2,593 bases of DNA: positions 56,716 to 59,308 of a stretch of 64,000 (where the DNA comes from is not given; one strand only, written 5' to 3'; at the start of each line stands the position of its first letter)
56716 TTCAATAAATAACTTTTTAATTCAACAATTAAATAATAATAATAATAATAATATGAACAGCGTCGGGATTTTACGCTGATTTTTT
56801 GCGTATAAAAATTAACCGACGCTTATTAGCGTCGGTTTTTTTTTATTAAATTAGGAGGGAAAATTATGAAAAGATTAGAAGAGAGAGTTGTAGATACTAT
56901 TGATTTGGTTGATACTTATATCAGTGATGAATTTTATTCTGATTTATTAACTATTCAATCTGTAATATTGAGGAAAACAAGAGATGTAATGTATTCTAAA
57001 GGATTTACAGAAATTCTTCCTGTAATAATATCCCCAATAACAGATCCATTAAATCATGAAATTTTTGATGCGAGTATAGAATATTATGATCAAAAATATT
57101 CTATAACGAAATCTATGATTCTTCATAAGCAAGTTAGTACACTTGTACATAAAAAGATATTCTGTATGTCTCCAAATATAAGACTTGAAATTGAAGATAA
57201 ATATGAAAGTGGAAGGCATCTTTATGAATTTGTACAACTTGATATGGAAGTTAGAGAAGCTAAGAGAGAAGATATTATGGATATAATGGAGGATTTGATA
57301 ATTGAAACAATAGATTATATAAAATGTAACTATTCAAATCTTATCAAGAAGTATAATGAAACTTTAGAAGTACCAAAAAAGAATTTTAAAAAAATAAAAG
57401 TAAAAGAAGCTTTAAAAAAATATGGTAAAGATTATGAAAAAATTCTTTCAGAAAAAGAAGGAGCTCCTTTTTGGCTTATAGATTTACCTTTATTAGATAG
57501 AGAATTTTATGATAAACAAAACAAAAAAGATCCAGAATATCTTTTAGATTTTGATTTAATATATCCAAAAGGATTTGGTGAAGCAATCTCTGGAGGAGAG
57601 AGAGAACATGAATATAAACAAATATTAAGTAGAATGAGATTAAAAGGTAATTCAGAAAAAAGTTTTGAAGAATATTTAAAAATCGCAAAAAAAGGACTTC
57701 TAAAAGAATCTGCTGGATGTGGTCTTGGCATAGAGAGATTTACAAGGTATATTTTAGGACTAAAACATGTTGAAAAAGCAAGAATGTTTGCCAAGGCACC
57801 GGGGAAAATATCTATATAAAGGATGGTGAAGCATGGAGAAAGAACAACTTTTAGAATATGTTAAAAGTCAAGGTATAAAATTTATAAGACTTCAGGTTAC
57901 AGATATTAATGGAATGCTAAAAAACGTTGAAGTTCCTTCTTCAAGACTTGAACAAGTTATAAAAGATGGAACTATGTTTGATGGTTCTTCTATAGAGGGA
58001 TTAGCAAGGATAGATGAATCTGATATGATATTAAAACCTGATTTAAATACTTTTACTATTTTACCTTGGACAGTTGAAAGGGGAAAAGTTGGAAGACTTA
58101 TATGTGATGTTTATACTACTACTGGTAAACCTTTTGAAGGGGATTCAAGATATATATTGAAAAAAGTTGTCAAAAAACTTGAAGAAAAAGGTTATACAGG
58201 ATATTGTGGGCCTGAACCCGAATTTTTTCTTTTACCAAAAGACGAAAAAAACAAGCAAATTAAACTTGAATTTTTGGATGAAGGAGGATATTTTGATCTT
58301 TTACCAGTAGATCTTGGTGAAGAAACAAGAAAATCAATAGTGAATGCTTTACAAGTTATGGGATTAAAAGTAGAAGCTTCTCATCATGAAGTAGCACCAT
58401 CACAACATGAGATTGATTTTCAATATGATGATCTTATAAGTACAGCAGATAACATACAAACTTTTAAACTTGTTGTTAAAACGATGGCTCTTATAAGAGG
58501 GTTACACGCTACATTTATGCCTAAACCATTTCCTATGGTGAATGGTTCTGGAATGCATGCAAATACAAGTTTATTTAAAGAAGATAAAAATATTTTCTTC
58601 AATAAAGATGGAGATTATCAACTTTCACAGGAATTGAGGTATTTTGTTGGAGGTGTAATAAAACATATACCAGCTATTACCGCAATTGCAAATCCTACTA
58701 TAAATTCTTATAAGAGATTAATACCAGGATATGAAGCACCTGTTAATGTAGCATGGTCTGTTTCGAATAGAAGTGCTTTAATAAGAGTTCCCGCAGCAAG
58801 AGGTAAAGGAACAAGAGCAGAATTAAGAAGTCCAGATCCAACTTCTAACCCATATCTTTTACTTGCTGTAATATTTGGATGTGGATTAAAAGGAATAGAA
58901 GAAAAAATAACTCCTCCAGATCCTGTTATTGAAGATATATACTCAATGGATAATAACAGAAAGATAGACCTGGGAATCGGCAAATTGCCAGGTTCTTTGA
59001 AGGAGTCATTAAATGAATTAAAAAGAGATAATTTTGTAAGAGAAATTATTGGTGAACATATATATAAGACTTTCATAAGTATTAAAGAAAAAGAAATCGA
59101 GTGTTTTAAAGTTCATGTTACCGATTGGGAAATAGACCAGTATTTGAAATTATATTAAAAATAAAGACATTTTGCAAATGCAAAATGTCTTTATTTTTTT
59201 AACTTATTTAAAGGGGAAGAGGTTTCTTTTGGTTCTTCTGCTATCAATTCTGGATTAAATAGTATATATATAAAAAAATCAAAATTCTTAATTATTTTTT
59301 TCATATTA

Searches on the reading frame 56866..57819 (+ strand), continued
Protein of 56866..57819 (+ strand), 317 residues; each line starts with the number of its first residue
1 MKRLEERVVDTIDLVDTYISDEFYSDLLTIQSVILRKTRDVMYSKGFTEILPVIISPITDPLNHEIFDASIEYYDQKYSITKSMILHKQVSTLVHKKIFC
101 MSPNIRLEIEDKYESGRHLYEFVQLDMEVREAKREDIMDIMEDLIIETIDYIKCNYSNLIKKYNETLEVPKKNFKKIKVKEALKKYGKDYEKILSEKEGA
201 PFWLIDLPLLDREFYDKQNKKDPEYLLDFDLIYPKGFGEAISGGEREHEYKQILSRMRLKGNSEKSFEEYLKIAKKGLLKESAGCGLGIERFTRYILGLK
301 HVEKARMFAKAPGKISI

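Call 33: find_related_loci(query=A2, collection=metagenome_contigs, flank=1200)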
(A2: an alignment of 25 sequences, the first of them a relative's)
Query A2 (317 aa) in metagenome_contigs; peptide patterns used: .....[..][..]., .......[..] (x = any residue, [..] = any of these).
600 stretches matched a pattern (row limit reached: there are more); 196 encode a relative of the query (tblastn E <= 1e-3); the best 80 are kept; 80 distinct loci.
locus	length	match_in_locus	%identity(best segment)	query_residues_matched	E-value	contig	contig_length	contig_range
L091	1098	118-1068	69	1-317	2e-164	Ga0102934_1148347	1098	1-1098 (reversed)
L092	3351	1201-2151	67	1-317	3e-146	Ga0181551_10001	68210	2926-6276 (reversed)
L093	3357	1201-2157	64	1-317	1e-136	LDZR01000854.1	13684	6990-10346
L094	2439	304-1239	65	6-317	1e-138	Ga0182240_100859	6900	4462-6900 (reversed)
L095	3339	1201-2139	64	5-317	1e-133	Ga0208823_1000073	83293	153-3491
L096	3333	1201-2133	61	7-317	5e-132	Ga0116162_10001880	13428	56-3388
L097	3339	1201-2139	63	5-317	6e-131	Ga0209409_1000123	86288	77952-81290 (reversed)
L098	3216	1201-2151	66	1-317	2e-147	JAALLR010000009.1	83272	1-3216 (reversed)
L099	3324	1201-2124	57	10-317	4e-121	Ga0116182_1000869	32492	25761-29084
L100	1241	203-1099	47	17-316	3e-100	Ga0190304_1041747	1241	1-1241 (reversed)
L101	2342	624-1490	47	27-316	3e-92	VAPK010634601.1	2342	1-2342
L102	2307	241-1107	47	27-316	7e-90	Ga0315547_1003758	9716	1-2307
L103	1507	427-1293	48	27-316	5e-95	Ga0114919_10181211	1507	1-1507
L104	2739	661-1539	45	20-313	4e-89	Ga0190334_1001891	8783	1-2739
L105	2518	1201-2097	44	17-316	5e-89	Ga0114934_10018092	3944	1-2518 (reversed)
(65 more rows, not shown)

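Call 37: find_encoding_contigs(protein=P0002, flank=600, max_places=1)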
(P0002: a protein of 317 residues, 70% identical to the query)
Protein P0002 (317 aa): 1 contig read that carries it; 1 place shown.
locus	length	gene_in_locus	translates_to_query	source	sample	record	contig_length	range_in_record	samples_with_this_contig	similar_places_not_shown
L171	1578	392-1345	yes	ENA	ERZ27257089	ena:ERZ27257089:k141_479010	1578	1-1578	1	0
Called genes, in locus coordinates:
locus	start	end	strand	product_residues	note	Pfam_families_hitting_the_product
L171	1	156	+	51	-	?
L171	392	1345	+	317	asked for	PF00152:tRNA-synt_2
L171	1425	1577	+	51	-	?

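Call 38: find_encoding_contigs(protein=P0006, flank=600, max_places=1)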
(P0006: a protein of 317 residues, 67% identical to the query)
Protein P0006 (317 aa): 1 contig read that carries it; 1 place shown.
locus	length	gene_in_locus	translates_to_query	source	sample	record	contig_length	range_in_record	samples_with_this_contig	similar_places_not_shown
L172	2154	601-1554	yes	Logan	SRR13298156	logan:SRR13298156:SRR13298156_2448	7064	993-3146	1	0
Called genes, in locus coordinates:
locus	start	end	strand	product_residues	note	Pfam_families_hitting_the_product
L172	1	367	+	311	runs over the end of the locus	PF00294:PfkB, PF08543:Phos_pyr_kin (weak)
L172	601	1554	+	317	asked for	PF00152:tRNA-synt_2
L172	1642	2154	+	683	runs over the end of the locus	PF00497:SBP_bac_3 (faint), PF13487:HD_5, PF01966:HD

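Call 39: find_encoding_contigs(protein=P0021, flank=600, max_places=1)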
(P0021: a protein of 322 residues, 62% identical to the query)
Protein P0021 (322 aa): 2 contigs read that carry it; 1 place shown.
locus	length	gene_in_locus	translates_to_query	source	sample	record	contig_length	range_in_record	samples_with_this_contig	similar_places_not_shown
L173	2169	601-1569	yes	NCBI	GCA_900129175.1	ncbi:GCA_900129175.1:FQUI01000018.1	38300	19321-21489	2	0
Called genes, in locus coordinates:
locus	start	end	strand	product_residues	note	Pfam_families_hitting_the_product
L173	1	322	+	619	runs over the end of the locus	PF02518:HATPase_c, PF13589:HATPase_c_3, PF01119:DNA_mis_repair, PF08676:MutL_C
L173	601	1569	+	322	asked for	PF00152:tRNA-synt_2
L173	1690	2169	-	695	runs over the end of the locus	PF12729:4HB_MCP_1, PF00672:HAMP, PF00015:MCPsignal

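Call 40: find_encoding_contigs(protein=P0022, flank=600, max_places=1)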
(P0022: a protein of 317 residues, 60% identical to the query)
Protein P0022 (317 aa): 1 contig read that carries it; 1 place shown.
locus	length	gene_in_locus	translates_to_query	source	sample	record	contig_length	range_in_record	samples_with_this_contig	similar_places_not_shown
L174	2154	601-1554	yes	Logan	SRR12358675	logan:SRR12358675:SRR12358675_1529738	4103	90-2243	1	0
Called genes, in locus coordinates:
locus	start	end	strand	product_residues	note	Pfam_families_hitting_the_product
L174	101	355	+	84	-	-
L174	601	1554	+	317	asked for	PF00152:tRNA-synt_2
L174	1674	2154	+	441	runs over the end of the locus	PF03951:Gln-synt_N, PF00120:Gln-synt_C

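Call 69: search_solved_structures(query=window:56866-57819:+, max_evalue=1e-10)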
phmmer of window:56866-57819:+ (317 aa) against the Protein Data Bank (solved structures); distinct sequences matched with E-value up to 1e-10: 23.
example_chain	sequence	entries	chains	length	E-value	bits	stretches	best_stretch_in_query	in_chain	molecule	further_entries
1nnh_A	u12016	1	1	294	2.5e-62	214.1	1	24-313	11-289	asparaginyl-tRNA synthetase-related peptide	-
3p8t_A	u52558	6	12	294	3e-57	197.4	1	19-313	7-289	AsnS-like asparaginyl-tRNA synthetase related protein | Archaeal asparagine synthetase A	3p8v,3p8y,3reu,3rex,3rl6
1x54_A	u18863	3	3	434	1.2e-29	106.8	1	24-315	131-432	Asparaginyl-tRNA synthetase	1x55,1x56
1wyd_A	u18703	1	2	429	2.1e-23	86.3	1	27-308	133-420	hypothetical aspartyl-tRNA synthetase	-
3nel_A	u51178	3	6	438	2.7e-22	82.6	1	28-310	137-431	Aspartyl-tRNA synthetase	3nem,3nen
3m4p_A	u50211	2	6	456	4.2e-22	82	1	21-309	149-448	Asparaginyl-tRNA synthetase, putative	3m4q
1b8a_A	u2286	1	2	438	1e-21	80.7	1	28-310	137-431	PROTEIN (ASPARTYL-TRNA SYNTHETASE)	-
5zg8_A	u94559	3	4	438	1.7e-21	80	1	185-309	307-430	Asparagine--tRNA ligase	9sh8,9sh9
1n9w_A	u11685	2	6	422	2.3e-19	73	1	28-310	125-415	aspartyl-tRNA synthetase 2 | Non-discriminating and archaeal-type aspartyl-tRNA synthetase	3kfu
8tc7_A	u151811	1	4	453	5.2e-18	68.6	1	19-308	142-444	Asparagine--tRNA ligase, cytoplasmic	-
5xix_A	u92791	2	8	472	6e-18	68.4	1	19-308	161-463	Asparagine--tRNA ligase, cytoplasmic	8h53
3i7f_A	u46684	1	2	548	6.7e-18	68.2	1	28-314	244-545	Aspartyl-tRNA synthetase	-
8tc8_A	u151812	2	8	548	8.1e-18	67.9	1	19-308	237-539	Asparagine--tRNA ligase, cytoplasmic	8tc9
4j15_A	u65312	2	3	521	7.1e-17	64.8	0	193-315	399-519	Aspartate--tRNA ligase, cytoplasmic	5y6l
6iy6_A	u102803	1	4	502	1.2e-16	64.1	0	193-315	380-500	Aspartate--tRNA ligase, cytoplasmic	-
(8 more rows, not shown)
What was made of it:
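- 56866..57819 (+): asnA, an AsnRS-like (archaeal-type) asparagine synthetase A and the regulated gene. Call 69: 1nnh and 3p8t.
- On AsnRS-like (archaeal-type) asparagine synthetase A (the regulated gene): The best PDB matches are 1nnh and 3p8t (call 69).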

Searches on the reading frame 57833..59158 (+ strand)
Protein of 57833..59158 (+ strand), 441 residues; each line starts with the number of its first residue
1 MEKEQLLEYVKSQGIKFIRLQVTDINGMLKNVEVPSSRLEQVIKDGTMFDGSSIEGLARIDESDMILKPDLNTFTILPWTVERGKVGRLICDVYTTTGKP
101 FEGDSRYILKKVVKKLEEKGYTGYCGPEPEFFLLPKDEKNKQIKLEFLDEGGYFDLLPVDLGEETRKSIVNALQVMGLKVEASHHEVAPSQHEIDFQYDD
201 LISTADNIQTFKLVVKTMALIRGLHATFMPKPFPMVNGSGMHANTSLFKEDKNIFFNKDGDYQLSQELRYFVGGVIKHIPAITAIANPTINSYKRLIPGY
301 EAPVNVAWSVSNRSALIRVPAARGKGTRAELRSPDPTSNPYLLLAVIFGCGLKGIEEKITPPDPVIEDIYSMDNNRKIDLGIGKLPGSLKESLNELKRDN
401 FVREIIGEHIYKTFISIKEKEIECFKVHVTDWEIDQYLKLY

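Call 6: search_protein_families(library=ncbifam, proteins=[window:57833-59158:+])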
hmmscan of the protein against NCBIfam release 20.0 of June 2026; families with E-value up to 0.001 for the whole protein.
window:57833-59158:+ (441 aa): 5 families
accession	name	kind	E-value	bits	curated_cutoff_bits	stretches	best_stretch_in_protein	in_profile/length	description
TIGR00653.1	GlnA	equivalog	5e-164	546.4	429.15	1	5-438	2-461/462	type I glutamate--ammonia ligase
TIGR03105.1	gln_synth_III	equivalog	2.3e-100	336.1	469.6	1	9-438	4-434/435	type III glutamate--ammonia ligase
NF007006.0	PRK09469.1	equivalog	3.8e-94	315.9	845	2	150-437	177-466/469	glutamate--ammonia ligase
NF045547.1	GGputSyn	equivalog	6.2e-88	295.4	650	1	4-433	3-438/438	gamma-glutamylputrescine synthetase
NF041605.1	gln_syn_GlnII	equivalog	3.7e-09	36.2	500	1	49-347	37-324/333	glutamine synthetase GlnII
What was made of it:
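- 57833..59158 (+): glnA, a type I glutamine synthetase, 13 nt after asnA and presumably co-transcribed. Call 6: TIGR00653, 546 bits.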

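Call 7: search_protein_families(library=pfam, proteins=[window:57833-59158:+])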
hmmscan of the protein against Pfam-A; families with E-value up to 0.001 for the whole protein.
window:57833-59158:+ (441 aa): 2 families
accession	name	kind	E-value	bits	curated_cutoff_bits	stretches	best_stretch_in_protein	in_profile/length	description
PF00120.29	Gln-synt_C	-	3.1e-130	434.7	24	1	103-437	2-344/344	Glutamine synthetase, catalytic domain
PF03951.24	Gln-synt_N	-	2.6e-30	104.3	33.4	1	15-95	2-81/82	Glutamine synthetase, beta-Grasp domain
